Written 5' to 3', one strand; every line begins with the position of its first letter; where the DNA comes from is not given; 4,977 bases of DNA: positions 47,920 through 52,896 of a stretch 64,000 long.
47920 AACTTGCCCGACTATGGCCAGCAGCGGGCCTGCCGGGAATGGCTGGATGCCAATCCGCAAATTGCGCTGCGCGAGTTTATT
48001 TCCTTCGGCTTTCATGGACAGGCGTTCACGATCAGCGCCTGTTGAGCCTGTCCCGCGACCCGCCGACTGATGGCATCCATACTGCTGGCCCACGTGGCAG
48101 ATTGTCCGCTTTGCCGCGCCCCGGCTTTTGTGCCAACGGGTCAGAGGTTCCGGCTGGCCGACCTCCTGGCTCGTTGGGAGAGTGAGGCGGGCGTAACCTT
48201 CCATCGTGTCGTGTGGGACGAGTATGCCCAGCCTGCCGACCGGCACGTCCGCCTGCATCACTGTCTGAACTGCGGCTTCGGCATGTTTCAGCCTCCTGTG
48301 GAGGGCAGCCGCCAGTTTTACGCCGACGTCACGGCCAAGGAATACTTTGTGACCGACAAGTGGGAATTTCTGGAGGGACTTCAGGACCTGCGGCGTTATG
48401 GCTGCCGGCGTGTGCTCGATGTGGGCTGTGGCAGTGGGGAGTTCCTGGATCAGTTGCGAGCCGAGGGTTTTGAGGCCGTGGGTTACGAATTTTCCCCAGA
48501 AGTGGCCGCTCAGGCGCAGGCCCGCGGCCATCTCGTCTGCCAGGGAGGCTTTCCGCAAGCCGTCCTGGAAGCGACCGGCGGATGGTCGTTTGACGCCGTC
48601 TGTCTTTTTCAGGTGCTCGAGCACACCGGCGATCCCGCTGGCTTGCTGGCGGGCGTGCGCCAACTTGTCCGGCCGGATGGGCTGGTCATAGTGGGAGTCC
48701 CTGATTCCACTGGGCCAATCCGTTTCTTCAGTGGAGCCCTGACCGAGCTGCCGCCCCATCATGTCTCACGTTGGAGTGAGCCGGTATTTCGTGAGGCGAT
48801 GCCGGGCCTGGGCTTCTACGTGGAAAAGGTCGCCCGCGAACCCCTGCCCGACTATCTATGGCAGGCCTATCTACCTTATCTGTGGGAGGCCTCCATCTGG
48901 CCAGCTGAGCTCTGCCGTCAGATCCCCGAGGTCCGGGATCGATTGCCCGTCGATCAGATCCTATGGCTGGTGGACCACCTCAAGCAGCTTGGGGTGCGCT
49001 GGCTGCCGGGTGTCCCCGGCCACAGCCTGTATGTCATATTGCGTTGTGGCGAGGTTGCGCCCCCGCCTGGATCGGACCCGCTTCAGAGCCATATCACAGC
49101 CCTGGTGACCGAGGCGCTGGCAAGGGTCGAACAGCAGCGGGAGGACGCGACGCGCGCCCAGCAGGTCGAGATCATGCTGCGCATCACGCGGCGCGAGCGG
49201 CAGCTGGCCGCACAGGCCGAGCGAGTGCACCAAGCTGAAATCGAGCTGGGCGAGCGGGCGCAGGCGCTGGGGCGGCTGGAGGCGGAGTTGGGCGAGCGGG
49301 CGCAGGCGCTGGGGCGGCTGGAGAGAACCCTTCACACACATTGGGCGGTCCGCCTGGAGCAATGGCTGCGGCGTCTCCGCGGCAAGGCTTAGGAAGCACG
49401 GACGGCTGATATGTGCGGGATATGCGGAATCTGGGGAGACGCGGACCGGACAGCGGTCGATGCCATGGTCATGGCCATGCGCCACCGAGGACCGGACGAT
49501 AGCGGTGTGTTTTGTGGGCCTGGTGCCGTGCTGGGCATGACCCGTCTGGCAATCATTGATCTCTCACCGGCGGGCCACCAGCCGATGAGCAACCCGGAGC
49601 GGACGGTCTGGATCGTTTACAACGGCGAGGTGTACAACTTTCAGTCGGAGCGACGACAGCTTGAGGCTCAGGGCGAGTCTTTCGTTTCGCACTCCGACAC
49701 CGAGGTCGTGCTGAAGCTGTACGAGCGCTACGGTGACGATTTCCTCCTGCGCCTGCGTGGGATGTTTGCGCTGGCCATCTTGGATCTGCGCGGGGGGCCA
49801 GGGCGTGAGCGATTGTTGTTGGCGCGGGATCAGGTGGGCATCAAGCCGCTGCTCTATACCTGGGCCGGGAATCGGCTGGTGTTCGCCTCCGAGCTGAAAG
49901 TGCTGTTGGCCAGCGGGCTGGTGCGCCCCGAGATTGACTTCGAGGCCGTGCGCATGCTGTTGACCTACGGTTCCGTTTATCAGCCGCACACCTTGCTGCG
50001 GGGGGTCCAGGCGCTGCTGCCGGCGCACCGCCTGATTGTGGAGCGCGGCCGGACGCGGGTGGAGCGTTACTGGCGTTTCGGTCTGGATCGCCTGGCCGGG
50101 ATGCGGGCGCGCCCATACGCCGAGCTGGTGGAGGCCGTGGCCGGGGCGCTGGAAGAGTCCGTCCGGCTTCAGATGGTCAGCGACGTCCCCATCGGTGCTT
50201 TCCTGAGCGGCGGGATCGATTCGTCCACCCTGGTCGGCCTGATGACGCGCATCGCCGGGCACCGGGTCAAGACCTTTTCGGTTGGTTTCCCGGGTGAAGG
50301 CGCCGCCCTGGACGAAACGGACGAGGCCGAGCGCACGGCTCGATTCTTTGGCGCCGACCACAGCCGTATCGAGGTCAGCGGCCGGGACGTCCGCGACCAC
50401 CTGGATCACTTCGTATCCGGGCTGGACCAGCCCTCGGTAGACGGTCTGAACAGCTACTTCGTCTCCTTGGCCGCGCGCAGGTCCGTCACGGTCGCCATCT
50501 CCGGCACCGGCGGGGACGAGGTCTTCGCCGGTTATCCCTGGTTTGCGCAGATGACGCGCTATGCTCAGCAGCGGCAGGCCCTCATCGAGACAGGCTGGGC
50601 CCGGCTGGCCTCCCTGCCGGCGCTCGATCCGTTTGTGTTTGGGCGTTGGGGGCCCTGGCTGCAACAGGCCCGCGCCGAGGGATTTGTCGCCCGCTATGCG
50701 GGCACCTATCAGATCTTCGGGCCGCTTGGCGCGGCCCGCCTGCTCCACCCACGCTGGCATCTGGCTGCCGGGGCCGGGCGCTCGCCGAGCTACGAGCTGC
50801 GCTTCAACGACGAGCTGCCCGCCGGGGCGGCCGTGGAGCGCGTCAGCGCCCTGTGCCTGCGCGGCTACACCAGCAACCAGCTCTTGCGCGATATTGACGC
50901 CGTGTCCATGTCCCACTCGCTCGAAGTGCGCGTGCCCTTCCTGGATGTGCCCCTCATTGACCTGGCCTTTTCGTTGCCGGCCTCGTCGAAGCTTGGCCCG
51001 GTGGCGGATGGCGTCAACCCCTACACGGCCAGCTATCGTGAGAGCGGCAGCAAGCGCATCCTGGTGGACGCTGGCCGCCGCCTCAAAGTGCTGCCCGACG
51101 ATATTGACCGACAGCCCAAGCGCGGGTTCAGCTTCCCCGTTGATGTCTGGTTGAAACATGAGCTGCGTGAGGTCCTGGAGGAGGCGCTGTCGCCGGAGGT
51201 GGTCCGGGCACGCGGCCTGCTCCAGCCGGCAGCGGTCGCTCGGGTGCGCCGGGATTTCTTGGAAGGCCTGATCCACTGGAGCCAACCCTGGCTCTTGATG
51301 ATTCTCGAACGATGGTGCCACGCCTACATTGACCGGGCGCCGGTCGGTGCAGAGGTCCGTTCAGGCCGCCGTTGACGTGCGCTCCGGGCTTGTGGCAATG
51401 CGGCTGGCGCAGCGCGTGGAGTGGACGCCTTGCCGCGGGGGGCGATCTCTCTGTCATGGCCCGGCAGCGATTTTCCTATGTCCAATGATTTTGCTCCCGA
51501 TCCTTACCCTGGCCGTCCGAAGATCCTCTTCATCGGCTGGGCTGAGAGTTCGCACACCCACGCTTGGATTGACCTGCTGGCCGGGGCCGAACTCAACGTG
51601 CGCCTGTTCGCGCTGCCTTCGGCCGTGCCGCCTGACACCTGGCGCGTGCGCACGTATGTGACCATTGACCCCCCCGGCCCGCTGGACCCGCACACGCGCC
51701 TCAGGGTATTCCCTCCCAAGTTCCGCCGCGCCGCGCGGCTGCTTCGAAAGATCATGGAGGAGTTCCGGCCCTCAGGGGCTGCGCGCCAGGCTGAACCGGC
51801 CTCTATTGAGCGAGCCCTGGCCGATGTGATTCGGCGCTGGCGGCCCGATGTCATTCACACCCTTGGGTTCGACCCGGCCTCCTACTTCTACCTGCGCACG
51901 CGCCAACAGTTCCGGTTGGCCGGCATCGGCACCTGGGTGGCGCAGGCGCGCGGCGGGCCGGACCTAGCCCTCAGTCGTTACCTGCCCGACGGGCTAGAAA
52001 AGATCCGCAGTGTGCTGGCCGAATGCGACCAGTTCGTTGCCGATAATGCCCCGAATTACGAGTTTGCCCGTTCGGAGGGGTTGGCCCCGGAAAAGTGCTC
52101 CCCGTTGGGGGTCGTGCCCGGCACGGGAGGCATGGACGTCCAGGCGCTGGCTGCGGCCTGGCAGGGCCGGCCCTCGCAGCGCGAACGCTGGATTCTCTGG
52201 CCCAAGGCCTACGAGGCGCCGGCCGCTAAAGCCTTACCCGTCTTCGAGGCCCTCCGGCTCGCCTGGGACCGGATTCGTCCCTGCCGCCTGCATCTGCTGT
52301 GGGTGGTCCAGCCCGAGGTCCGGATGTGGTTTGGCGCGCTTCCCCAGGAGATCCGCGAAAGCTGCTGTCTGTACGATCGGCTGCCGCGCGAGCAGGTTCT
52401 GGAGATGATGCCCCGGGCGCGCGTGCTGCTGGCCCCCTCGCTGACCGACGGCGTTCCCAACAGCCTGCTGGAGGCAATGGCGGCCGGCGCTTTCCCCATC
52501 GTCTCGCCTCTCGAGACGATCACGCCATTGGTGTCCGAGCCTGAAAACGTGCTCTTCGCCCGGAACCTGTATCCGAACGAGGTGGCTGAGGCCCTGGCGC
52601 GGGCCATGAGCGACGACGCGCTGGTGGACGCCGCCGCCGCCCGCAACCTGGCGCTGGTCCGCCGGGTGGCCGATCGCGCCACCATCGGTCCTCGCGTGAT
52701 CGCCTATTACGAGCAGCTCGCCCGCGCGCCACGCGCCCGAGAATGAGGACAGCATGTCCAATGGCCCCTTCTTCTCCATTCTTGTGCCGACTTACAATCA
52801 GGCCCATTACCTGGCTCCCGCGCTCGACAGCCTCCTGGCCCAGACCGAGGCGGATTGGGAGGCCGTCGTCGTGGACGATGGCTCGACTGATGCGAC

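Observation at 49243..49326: Recent in-frame 42-nt tandem duplication inside the coiled-coil tail of a putative glycan chain-terminating methyltransferase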

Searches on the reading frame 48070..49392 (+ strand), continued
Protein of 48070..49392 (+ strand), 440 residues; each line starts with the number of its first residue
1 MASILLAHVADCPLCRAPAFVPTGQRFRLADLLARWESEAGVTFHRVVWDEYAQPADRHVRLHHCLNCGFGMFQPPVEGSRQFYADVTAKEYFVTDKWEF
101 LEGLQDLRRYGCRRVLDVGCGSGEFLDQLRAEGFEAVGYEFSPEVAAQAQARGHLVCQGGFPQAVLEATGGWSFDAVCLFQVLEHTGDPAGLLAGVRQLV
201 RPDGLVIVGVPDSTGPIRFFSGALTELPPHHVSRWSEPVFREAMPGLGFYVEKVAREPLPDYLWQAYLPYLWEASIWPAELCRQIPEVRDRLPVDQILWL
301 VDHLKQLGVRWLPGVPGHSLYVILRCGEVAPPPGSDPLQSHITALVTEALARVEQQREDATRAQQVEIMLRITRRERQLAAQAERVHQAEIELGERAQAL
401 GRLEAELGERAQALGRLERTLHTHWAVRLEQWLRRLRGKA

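Call 69: find_related_loci(query=P0001, collection=metagenome_contigs, flank=6000)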
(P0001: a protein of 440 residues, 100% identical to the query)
Query P0001 (440 aa) in metagenome_contigs; peptide patterns used: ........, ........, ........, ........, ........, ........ (x = any residue, [..] = any of these).
59 stretches matched a pattern; 3 encode a relative of the query (tblastn E <= 1e-3); 3 distinct loci.
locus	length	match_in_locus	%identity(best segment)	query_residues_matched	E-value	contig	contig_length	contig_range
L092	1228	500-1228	100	1-243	5e-179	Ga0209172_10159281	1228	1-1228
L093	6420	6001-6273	30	115-211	4e-7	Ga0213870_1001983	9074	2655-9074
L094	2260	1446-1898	28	115-254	2e-5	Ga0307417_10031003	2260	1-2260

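Call 78: search_protein_representatives(protein=P0001)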
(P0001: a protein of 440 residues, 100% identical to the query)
Query: 440 residues. Proteins with E-value up to 0.001 (for the whole library): 34582; up to 1e-10: 3943; up to 1e-30: 110. The best 150 are listed.
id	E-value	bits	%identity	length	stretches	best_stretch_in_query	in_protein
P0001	0.0e+00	1016.9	100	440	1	1-440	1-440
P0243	9.0e-113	394.0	44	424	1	11-400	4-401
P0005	2.5e-106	372.8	46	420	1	28-433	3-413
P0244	2.8e-102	359.5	44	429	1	11-434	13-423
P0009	8.3e-93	328.2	51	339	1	5-326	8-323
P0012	7.9e-90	318.4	43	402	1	9-391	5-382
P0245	2.4e-88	313.5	44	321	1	11-325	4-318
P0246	2.3e-84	300.4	39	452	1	11-401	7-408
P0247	1.8e-80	287.6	50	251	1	79-324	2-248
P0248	7.3e-80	285.6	42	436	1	9-327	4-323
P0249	4.1e-74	266.6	44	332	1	11-324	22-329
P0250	2.2e-72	260.9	37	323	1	10-325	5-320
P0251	1.5e-71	258.2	43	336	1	12-323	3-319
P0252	1.6e-71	258.0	40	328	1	8-323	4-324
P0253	2.8e-71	257.3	39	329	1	12-323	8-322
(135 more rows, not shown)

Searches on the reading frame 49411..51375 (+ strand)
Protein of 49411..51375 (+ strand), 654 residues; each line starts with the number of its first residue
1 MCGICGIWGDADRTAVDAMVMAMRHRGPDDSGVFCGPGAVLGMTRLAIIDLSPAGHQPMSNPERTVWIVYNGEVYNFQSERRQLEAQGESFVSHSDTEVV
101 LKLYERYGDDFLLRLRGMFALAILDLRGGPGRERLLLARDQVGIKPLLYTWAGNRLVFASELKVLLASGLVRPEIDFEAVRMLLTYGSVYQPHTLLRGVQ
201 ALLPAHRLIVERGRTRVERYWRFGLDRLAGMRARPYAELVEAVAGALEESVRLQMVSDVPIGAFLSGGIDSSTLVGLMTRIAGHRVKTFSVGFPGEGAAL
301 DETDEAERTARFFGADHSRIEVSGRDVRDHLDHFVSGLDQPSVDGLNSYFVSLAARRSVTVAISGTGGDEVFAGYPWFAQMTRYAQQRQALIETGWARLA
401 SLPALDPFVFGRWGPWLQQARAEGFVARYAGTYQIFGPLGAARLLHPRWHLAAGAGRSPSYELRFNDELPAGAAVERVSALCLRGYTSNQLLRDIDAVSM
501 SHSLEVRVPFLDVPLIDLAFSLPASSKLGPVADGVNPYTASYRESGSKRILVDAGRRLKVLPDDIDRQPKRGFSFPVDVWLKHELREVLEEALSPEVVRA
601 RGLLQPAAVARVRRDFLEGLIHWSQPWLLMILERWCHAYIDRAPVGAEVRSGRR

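Call 7: search_protein_families(library=pfam, proteins=[window:49411-51375:+], max_evalue=0.01)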
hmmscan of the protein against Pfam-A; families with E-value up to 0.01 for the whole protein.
window:49411-51375:+ (654 aa): 3 families
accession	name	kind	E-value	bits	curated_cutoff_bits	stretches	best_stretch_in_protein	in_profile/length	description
PF00733.27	Asn_synthase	-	6.2e-74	250.2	21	1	243-635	2-352/354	Asparagine synthase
PF13537.11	GATase_7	-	8.7e-41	139.2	25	1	44-167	2-123/123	Glutamine amidotransferase domain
PF13522.11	GATase_6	-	6.9e-37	126.8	27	1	28-161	1-130/130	Glutamine amidotransferase domain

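Call 8: search_protein_families(library=ncbifam, proteins=[window:49411-51375:+], max_evalue=0.01)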
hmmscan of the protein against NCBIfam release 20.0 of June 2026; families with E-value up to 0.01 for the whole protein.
window:49411-51375:+ (654 aa): 10 families
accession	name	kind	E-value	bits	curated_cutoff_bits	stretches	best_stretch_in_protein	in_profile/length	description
TIGR01536.1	asn_synth_AEB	equivalog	5.8e-120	401.7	267.1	1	2-573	1-517/517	asparagine synthase (glutamine-hydrolyzing)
TIGR03108.1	eps_aminotran_1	hypoth_equivalog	1.2e-113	380.9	816.9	1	1-635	1-624/628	XrtA/PEP-CTERM system amidotransferase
TIGR03104.1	trio_amidotrans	equivalog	3.4e-111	372.3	570.1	2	1-385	1-390/589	N-acetylglutaminylglutamine amidotransferase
NF006949.0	PRK09431.1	equivalog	2e-73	247.8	499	3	1-166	1-166/554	asparagine synthase B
NF033535.1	lass_lactam_cya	exception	4.2e-46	157.8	525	2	1-382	1-387/668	lasso peptide isopeptide bond-forming cyclase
NF033561.1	macrolact_Ik_Al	subfamily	6.5e-14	51.4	300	1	52-529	14-464/561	albusnodin/ikarugamycin family macrolactam cyclase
TIGR01134.1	purF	equivalog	1.3e-10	41.3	350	1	56-162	84-196/432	amidophosphoribosyltransferase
TIGR01135.1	glmS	equivalog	2.3e-10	39.6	418.05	1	60-167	88-199/607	glutamine--fructose-6-phosphate transaminase (isomerizing)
NF001484.0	PRK00331.1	subfamily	5.5e-09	34.9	381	1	58-165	87-198/601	isomerizing glutamine--fructose-6-phosphate transaminase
NF010587.0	PRK13980.1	equivalog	0.0018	17.5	255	1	235-323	10-95/267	NAD+ synthase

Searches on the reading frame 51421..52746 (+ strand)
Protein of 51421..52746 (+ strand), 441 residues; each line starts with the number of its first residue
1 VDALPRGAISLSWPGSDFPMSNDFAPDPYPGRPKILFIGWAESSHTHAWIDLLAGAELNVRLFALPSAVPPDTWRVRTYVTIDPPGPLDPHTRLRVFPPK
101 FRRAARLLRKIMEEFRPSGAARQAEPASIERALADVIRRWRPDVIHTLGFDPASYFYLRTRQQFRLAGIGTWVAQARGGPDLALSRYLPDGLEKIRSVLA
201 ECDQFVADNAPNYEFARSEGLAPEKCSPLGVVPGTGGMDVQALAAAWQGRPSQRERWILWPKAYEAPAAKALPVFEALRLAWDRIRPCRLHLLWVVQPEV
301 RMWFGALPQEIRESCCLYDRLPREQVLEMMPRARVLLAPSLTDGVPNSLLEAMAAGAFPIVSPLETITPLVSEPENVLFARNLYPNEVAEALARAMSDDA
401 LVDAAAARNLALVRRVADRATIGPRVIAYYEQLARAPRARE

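Call 7: search_protein_families(library=pfam, proteins=[window:51421-52746:+], max_evalue=0.01)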
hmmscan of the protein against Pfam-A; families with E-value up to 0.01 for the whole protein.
window:51421-52746:+ (441 aa): 4 families
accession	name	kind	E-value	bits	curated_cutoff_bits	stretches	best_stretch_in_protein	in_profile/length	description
PF13692.12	Glyco_trans_1_4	-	3.5e-10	40.7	27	1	303-398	48-142/142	Glycosyl transferases group 1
PF00534.26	Glycos_transf_1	-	7e-10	39.1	26.4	1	310-401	70-161/172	Glycosyl transferases group 1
PF13524.12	Glyco_trans_1_2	-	5.8e-07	30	25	1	319-414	33-130/144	Glycosyl transferase-like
PF13439.12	Glyco_transf_4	-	0.0028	18.1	28.5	0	127-207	58-139/170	Glycosyltransferase Family 4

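Call 8: search_protein_families(library=ncbifam, proteins=[window:51421-52746:+], max_evalue=0.01)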
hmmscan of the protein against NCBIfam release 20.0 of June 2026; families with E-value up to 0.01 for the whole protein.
window:51421-52746:+ (441 aa): 7 families
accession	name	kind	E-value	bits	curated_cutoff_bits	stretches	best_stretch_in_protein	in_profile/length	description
TIGR03088.1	stp2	hypoth_equivalog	1.3e-06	27.7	409.05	1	323-407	263-347/374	TIGR03088 family PEP-CTERM/XrtA system glycosyltransferase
TIGR04047.1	MSMEG_0565_glyc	hypoth_equivalog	5.2e-06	25.8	259.85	1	321-416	265-358/373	MSMEG_0565 family glycosyltransferase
NF038229.1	Glyco4_Geo_Pelo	equivalog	3.7e-05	22.9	400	1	318-413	223-316/338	GPMC system family 4 glycosyltransferase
NF041876.1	EPS_EpsE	equivalog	0.00012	21.5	400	1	314-406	277-369/389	exopolysaccharide biosynthesis GT4 family glycosyltransferase EpsE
TIGR04005.1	wcaL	equivalog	0.0017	17.3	537.6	1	322-409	288-377/406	colanic acid biosynthesis glycosyltransferase WcaL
TIGR02149.1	glgA_Coryne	subfamily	0.0021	17.3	302.4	1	296-410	247-362/391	glycogen synthase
NF047684.1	TeichurnBiosyTuaC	equivalog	0.0041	16.1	550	1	312-405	269-361/391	teichuronic acid biosynthesis protein TuaC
